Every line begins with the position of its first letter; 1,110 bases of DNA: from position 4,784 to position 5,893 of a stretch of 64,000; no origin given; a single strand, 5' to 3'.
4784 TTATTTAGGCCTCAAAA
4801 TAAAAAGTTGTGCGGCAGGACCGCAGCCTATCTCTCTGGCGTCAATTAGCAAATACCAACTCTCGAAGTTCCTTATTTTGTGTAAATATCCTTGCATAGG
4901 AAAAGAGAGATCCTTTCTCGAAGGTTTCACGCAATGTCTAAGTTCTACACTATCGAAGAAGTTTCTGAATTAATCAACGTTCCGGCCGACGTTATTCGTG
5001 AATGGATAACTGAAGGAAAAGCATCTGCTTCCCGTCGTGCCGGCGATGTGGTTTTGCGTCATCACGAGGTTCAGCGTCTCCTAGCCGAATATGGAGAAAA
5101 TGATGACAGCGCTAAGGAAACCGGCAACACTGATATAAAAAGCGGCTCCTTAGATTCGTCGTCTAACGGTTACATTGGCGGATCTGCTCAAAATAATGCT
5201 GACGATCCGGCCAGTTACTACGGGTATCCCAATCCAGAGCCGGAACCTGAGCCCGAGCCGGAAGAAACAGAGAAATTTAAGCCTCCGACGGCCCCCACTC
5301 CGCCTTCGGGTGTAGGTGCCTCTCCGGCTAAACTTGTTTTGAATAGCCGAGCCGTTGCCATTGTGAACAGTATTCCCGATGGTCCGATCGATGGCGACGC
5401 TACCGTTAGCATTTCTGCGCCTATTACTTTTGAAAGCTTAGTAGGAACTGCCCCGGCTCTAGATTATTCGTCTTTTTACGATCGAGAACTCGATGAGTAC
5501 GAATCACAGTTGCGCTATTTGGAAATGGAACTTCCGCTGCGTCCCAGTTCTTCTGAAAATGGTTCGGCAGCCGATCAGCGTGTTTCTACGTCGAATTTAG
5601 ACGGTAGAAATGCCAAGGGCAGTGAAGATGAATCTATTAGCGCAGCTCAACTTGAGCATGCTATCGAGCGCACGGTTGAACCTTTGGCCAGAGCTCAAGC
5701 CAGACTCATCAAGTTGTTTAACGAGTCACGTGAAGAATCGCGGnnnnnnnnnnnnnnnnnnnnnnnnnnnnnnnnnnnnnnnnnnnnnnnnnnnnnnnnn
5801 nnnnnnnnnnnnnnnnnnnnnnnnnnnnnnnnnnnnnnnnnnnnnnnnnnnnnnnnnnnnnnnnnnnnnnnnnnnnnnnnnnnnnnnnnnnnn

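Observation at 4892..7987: Giant protein combining an excisionase/MerR-type HTH with a PE-repeat linker and a 750-residue coiled coil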

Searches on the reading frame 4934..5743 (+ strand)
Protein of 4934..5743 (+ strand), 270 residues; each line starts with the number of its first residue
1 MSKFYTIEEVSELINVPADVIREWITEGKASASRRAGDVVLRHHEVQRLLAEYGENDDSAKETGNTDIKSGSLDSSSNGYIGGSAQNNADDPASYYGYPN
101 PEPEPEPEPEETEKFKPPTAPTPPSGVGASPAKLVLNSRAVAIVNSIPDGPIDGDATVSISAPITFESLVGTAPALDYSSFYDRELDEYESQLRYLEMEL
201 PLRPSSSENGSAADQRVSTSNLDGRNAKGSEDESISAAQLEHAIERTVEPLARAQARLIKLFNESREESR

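Call 42: search_protein_representatives(alignment_id=A3)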
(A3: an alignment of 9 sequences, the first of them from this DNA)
Query: 9 sequences, 261 profile positions. Proteins with E-value up to 0.001 (for the whole library): 73; up to 1e-10: 9; up to 1e-30: 3. The best 73 are listed.
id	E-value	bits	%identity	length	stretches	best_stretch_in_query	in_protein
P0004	2.9e-115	401.3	-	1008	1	1-261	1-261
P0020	4.7e-92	325.2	-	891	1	1-260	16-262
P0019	3.3e-88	312.6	-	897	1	1-261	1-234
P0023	5.5e-25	105.3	-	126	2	1-67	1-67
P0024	5.0e-22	95.6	-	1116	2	1-54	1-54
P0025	3.2e-18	83.2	-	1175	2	1-51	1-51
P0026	2.9e-12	63.6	-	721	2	1-50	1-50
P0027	4.0e-12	63.2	-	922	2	1-61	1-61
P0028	2.7e-11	60.5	-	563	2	1-61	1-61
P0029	3.2e-09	53.7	-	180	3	3-46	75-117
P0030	2.6e-08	50.7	-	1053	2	13-55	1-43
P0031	3.2e-08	50.4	-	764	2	1-66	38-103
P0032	3.9e-08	50.1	-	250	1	1-65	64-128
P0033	8.5e-08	49.0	-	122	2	3-58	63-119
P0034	2.3e-07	47.5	-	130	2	3-54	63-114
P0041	2.4e-05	41.0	-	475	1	1-249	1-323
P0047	4.3e-05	40.1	-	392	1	1-69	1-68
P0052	8.9e-05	39.1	-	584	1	1-61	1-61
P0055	1.1e-04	38.7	-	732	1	1-61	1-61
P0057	1.7e-04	38.2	-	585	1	1-51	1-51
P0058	2.0e-04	38.0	-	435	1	1-52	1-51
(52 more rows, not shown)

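Call 48: list_cluster_members(proteins=[P0024, P0025, P0026, P0027, P0030, P0031, P0052, P0055, P0057, P0041])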
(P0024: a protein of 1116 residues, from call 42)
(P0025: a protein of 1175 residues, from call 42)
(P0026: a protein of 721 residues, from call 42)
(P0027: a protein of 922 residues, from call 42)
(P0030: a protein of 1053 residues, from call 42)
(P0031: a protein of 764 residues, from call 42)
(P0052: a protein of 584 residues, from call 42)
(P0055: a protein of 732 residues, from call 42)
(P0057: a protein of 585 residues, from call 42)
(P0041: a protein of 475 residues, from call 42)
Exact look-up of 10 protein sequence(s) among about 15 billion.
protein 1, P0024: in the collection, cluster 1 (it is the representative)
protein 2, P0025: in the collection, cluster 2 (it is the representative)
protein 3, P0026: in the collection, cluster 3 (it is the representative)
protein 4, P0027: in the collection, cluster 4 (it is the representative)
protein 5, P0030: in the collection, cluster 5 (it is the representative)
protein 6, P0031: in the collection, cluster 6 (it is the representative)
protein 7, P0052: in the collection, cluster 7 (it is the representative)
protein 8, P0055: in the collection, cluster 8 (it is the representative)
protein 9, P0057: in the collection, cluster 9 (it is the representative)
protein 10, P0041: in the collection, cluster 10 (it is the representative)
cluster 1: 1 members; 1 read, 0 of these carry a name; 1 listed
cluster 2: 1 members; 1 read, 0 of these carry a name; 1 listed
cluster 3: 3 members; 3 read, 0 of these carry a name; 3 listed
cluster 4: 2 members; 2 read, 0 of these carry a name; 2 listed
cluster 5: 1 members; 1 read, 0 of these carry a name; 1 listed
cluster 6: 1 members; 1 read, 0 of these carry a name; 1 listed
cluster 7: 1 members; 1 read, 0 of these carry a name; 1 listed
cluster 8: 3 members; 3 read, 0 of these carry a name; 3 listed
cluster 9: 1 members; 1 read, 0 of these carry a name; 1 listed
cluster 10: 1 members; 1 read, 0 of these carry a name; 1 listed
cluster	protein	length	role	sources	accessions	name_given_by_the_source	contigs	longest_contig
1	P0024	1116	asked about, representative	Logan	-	-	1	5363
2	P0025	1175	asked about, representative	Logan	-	-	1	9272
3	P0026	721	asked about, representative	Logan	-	-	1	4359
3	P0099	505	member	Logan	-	-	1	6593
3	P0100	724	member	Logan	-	-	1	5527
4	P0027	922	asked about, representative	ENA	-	-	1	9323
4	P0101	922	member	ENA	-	-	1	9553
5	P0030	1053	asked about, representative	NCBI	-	-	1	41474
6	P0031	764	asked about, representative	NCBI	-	-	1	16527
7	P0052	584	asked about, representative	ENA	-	-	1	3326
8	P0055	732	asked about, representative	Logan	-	-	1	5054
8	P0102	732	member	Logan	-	-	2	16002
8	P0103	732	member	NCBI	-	-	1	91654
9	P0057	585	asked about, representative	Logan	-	-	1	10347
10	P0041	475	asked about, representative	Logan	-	-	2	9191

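Call 49: find_encoding_contigs(protein=P0030, flank=10000, max_places=2)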
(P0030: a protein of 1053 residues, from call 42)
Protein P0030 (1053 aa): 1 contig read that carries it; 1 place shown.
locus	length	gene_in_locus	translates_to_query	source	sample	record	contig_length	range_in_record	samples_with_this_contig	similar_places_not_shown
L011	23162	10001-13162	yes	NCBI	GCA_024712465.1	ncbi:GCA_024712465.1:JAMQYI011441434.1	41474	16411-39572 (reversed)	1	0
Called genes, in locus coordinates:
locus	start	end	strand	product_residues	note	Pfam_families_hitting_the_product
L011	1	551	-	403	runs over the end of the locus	PF13173:AAA_14, PF13635:DUF4143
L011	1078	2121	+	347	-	-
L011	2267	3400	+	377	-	-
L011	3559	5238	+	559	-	PF00353:HemolysinCabind, PF14891:Peptidase_M91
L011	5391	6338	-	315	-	PF02219:MTHFR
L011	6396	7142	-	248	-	PF01138:RNase_PH, PF03725:RNase_PH_C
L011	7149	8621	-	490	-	PF00771:FHIPEP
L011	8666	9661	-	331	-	-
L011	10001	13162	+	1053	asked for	PF24161:CCDC39 (faint)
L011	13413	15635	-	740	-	-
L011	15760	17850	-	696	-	PF00072:Response_reg, PF08447:PAS_3, PF00990:GGDEF, PF00563:EAL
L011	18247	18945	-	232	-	PF00072:Response_reg, PF04545:Sigma70_r4 (faint), PF00196:GerE, PF13384:HTH_23 (weak)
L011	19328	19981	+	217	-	PF02163:Peptidase_M50 (weak)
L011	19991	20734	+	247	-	PF02616:SMC_ScpA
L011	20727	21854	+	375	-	PF04079:SMC_ScpB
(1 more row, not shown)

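Call 50: find_encoding_contigs(protein=P0103, flank=10000, max_places=2)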
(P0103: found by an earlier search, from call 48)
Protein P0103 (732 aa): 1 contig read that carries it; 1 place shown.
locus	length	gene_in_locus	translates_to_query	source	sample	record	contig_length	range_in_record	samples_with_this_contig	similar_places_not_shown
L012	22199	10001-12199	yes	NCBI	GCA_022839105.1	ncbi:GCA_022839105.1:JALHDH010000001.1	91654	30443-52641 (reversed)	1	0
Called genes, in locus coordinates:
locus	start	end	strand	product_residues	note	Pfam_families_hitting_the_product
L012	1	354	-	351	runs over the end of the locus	PF04055:Radical_SAM, PF13186:SPASM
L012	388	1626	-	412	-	PF05977:MFS_3, PF07690:MFS_1, PF13347:MFS_2 (faint)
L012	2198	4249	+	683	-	PF00144:Beta-lactamase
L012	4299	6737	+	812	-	PF01935:DUF87 (weak)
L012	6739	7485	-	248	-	PF01138:RNase_PH, PF03725:RNase_PH_C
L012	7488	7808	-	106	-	PF03091:CutA1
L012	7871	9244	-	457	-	PF00771:FHIPEP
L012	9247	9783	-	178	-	-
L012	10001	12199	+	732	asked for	-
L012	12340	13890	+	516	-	PF07690:MFS_1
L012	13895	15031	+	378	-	PF01168:Ala_racemase_N, PF00842:Ala_racemase_C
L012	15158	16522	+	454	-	PF03600:CitMHS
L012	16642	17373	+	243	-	PF13302:Acetyltransf_3, PF13420:Acetyltransf_4, PF00583:Acetyltransf_1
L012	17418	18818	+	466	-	PF11737:DUF3300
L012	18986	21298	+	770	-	PF00708:Acylphosphatase, PF07503:zf-HYPF, PF01300:Sua5_yciO_yrdC, PF17788:HypF_C, PF22521:HypF_C_2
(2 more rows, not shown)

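Call 52: find_encoding_contigs(protein=P0057, flank=10000, max_places=2)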
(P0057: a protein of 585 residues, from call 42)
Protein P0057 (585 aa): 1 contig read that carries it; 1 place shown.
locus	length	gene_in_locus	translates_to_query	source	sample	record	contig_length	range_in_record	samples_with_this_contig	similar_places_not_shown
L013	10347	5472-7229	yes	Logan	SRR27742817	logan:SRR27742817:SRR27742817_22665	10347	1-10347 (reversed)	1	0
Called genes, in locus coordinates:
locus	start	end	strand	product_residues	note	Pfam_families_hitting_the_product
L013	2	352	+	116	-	?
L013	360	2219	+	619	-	PF00501:AMP-binding, PF23562:AMP-binding_C_3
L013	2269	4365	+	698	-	PF00069:Pkinase, PF07714:PK_Tyr_Ser-Thr, PF13433:Peripla_BP_5, PF13458:Peripla_BP_6, PF01094:ANF_receptor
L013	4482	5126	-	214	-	PF04542:Sigma70_r2, PF08281:Sigma70_r4_2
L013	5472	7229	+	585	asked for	PF12728:HTH_17 (weak)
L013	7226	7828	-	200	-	PF02798:GST_N, PF13417:GST_N_3, PF13409:GST_N_2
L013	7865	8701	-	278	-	PF03958:Secretin_N, PF00263:Secretin (weak)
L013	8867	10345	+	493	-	?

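Call 53: find_encoding_contigs(protein=P0041, flank=10000, max_places=2)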
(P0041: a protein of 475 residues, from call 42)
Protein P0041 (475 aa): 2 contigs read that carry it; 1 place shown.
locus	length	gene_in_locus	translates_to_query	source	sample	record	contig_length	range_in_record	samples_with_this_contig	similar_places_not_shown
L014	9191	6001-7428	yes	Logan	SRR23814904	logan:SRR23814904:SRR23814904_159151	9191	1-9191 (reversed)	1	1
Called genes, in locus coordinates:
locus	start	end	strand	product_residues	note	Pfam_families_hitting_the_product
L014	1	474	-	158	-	?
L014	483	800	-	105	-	PF03091:CutA1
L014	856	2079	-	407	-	PF07394:DUF1501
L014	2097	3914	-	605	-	PF08811:DUF1800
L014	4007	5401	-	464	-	PF00771:FHIPEP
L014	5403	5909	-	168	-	-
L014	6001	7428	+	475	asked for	PF00376:MerR (weak), PF08281:Sigma70_r4_2 (faint), PF12728:HTH_17, PF13411:MerR_1 (weak), PF08614:ATG16 (faint)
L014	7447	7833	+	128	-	PF04241:DUF423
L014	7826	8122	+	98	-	-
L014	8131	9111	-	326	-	PF21068:ATPgraspMvdD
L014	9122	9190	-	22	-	?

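Call 54: find_encoding_contigs(protein=P0031, flank=10000, max_places=2)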
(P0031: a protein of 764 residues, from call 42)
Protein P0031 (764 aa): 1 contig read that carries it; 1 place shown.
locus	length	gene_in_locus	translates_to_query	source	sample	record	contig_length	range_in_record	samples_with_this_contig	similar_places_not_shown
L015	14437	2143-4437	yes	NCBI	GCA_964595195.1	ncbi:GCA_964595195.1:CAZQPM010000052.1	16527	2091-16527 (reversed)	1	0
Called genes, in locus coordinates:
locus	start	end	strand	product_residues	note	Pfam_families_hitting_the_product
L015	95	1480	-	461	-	PF00771:FHIPEP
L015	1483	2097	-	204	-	-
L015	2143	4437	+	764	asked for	-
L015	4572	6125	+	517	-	PF07690:MFS_1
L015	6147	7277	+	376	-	PF01168:Ala_racemase_N, PF00842:Ala_racemase_C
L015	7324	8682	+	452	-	PF03600:CitMHS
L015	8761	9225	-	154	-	-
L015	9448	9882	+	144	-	-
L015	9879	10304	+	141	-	PF00072:Response_reg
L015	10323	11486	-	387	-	PF00072:Response_reg, PF00512:HisKA, PF02518:HATPase_c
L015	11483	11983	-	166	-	PF00072:Response_reg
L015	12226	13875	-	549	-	PF00989:PAS, PF08448:PAS_4, PF00989:PAS, PF08448:PAS_4, PF13188:PAS_8, PF13426:PAS_9, PF08447:PAS_3, PF00512:HisKA, +3 more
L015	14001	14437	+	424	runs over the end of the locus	-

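Call 55: find_encoding_contigs(protein=P0101, flank=10000, max_places=2)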
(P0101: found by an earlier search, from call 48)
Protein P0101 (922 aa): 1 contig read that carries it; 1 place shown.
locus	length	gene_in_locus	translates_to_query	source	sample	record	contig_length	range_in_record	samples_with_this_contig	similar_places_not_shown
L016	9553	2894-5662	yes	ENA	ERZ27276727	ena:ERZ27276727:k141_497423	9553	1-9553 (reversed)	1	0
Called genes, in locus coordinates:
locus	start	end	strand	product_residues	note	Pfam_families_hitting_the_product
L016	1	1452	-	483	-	PF00771:FHIPEP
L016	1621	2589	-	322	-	-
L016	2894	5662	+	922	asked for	PF12728:HTH_17 (weak), PF28422:CCDC89 (faint), PF24161:CCDC39 (faint)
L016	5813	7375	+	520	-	PF07690:MFS_1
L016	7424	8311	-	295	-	PF03704:BTAD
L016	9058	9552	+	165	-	?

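Call 67: find_encoding_contigs(protein=P0025, flank=8000, max_places=1)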
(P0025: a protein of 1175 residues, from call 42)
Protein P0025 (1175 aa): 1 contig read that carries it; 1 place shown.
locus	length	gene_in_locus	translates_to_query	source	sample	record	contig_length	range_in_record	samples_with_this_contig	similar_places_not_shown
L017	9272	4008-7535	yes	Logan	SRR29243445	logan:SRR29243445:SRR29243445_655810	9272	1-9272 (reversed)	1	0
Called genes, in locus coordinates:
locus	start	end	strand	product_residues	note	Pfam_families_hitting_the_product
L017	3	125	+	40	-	?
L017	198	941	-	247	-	PF01138:RNase_PH, PF03725:RNase_PH_C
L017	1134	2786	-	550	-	PF00771:FHIPEP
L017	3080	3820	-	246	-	-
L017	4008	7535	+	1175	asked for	PF06818:Fez1 (faint), PF08614:ATG16 (faint), PF19220:Rod_CreS (faint), PF23649:FKBP15 (faint), PF24161:CCDC39 (weak), PF26095:CC_Bre1 (weak)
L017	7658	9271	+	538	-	?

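Call 68: find_encoding_contigs(protein=P0058, flank=8000, max_places=1)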
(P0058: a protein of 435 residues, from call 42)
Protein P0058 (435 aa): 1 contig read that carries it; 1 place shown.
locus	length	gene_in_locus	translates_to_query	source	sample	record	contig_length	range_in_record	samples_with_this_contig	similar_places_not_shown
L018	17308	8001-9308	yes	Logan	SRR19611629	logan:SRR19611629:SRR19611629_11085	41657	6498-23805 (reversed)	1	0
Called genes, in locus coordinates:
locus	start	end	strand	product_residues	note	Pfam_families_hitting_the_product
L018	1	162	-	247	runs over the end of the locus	PF00892:EamA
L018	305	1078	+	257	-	PF00877:NLPC_P60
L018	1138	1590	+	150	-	PF01641:SelR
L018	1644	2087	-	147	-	-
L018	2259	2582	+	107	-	-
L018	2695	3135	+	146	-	-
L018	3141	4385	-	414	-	PF07394:DUF1501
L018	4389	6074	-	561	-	PF08811:DUF1800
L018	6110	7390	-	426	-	PF00771:FHIPEP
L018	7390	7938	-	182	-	-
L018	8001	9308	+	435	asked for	PF12728:HTH_17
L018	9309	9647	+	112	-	PF04241:DUF423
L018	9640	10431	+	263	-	PF01522:Polysacc_deac_1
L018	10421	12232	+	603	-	PF02518:HATPase_c (weak), PF13589:HATPase_c_3, PF01119:DNA_mis_repair, PF08676:MutL_C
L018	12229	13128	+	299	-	PF01715:IPPT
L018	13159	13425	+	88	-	PF17209:Hfq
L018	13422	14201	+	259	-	PF01678:DAP_epimerase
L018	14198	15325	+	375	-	PF01321:Creatinase_N, PF00557:Peptidase_M24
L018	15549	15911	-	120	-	PF06108:DUF952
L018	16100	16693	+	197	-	-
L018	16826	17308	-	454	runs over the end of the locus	-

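Call 69: find_encoding_contigs(protein=P0047, flank=8000, max_places=1)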
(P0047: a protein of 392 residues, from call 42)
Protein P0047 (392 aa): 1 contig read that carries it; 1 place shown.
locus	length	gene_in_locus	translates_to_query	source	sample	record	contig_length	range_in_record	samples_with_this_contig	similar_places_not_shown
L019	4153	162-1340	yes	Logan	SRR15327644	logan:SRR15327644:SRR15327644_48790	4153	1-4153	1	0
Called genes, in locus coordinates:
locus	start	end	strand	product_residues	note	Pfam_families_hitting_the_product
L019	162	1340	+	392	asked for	PF12728:HTH_17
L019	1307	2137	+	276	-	PF01522:Polysacc_deac_1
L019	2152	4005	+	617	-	PF02518:HATPase_c, PF13589:HATPase_c_3, PF01119:DNA_mis_repair, PF08676:MutL_C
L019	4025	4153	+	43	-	?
